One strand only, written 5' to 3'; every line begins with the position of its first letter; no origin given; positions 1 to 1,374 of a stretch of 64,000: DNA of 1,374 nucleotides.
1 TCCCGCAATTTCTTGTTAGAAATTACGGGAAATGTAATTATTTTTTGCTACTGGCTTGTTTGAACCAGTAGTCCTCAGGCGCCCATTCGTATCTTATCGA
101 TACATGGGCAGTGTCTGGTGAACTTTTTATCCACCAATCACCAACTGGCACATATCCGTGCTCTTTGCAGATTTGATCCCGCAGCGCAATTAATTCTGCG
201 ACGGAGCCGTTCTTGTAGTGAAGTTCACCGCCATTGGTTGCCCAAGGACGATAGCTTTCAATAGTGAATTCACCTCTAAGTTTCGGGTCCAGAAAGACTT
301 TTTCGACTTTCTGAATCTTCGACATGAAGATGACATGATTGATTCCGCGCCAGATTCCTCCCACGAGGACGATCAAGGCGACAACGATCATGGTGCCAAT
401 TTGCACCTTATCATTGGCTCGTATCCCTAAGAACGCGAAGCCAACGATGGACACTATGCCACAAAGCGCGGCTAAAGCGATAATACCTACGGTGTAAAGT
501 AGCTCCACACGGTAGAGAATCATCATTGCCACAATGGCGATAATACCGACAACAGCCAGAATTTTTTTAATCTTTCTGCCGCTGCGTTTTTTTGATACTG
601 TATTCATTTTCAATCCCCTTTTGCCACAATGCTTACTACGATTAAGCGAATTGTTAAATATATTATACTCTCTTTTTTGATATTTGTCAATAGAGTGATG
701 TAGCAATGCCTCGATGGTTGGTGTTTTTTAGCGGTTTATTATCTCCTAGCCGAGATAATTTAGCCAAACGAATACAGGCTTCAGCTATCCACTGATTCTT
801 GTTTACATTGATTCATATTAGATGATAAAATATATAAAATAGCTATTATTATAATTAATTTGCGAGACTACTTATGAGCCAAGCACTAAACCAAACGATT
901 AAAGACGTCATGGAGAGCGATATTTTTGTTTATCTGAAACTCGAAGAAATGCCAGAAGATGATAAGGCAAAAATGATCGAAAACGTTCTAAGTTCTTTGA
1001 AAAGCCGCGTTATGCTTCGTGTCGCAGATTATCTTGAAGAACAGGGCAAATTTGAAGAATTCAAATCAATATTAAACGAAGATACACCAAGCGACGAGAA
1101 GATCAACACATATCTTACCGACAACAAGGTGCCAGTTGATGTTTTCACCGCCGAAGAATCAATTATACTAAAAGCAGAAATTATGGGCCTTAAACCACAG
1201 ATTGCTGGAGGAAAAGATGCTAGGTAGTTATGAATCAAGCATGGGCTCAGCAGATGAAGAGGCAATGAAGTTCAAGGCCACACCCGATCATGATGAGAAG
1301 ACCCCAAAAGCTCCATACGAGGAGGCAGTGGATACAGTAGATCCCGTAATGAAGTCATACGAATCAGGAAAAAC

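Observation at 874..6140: Giant TPYEPT-repeat protein with glycine-zipper segment and C-terminal GT-A domain, coupled to a small acidic protein and convergent with a GT2-TPR fusion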

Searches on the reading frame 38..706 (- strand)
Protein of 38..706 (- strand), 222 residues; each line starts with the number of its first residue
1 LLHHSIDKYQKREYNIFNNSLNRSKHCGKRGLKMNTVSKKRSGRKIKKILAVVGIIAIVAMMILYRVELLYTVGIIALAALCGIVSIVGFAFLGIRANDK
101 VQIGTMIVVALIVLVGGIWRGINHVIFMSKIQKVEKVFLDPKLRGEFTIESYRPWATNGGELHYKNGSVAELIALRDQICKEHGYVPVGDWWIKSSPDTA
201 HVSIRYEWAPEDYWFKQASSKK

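Call 3: search_protein_families(library=pfam, proteins=[window:38-706:-], max_evalue=0.1)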
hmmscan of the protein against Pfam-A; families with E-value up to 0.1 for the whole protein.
window:38-706:- (222 aa): 3 families
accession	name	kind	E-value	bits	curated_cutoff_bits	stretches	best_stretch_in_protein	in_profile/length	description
PF06227.17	Poxv_Bcl-2-like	-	0.0018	18.5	23.6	1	5-62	72-128/156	Poxvirus Bcl-2-like proteins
PF18949.5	DUF5693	-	0.013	14.4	29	1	29-91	296-358/609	Family of unknown function (DUF5693)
PF04756.19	OST3_OST6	-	0.06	13.2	27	0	41-152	122-234/294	OST3 / OST6 family, transporter family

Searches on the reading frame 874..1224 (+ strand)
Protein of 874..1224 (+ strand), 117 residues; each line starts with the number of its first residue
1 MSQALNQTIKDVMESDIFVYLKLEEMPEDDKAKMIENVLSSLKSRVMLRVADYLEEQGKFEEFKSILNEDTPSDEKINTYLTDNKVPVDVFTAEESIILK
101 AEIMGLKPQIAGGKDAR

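Call 3: search_protein_families(library=pfam, proteins=[window:874-1224:+], max_evalue=0.1)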
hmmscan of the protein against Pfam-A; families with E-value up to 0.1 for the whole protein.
window:874-1224:+ (117 aa): 0 families

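Call 4: search_protein_families(library=ncbifam, proteins=[window:874-1224:+], max_evalue=0.1)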
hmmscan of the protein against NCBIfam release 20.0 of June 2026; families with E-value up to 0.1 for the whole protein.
window:874-1224:+ (117 aa): 3 families
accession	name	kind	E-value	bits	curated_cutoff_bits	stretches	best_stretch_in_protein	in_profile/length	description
NF038261.1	rhodoquin_RquA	equivalog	0.016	14.9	175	1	9-55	112-158/218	rhodoquinone biosynthesis methyltransferase RquA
NF058660.1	cispen_ACP_AmcB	equivalog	0.042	14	80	1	6-32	3-29/80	cispentacin biosynthesis acyl carrier protein AmcB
NF009183.0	PRK12531.1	equivalog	0.069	12.9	353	1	16-51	148-183/194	RNA polymerase sigma factor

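Call 27: search_protein_families(library=pfam, alignment_id=A4, max_evalue=1)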
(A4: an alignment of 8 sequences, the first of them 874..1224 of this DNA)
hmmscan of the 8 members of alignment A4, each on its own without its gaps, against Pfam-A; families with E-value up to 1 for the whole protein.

A. member 1, window:874-1224:+ (117 aa): 0 families

B. families by the number of members that match (of 8 scanned): 18 families
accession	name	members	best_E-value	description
PF18908.5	DUF5663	3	0.0064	Protein of unknown function (DUF5663)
PF23055.1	DUF7041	2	0.0004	Domain of unknown function (DUF7041)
PF18383.6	IFT81_CH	1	0.011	Intraflagellar transport 81 calponin homology domain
PF03770.22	IPK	1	0.019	Inositol polyphosphate kinase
PF17480.7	AlphaC_N2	1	0.025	AlphaC N-terminal domain 2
PF02865.22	STAT_int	1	0.027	STAT protein, protein interaction domain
PF02758.22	PYRIN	1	0.034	PAAD/DAPIN/Pyrin domain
PF01221.23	Dynein_light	1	0.046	Dynein light chain type 1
PF18471.6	Ribosomal_L27_C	1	0.049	Ribosomal L27 protein C-terminal domain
PF17027.11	Bromo_TP_like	1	0.059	Histone-fold protein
PF23448.1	CAP-like_CFAP184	1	0.063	CFAP184 CAP-like domain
PF13919.11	ASXH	1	0.065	Asx homology domain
PF14565.11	IL22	1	0.079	Interleukin 22 IL-10-related T-cell-derived-inducible factor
PF11166.13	DUF2951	1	0.08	Protein of unknown function (DUF2951)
PF07319.16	DnaI_N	1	0.082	Primosomal protein DnaI N-terminus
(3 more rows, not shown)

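Call 62: search_protein_families(library=padloc, proteins=[window:874-1224:+], max_evalue=0.01)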
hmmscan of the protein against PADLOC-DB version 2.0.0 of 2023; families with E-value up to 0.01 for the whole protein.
window:874-1224:+ (117 aa): 1 family
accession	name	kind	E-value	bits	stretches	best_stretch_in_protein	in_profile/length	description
PDLC02081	Cas3b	-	0.0044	13.6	1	14-96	522-629/705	-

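Call 63: search_protein_families(library=phrogs, proteins=[window:874-1224:+], max_evalue=0.01)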
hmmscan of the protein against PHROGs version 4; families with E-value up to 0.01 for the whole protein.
window:874-1224:+ (117 aa): 1 family
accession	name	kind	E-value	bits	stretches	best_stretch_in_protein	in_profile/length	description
phrog_31570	-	unknown function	0.00077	20.8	1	77-103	7-33/45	-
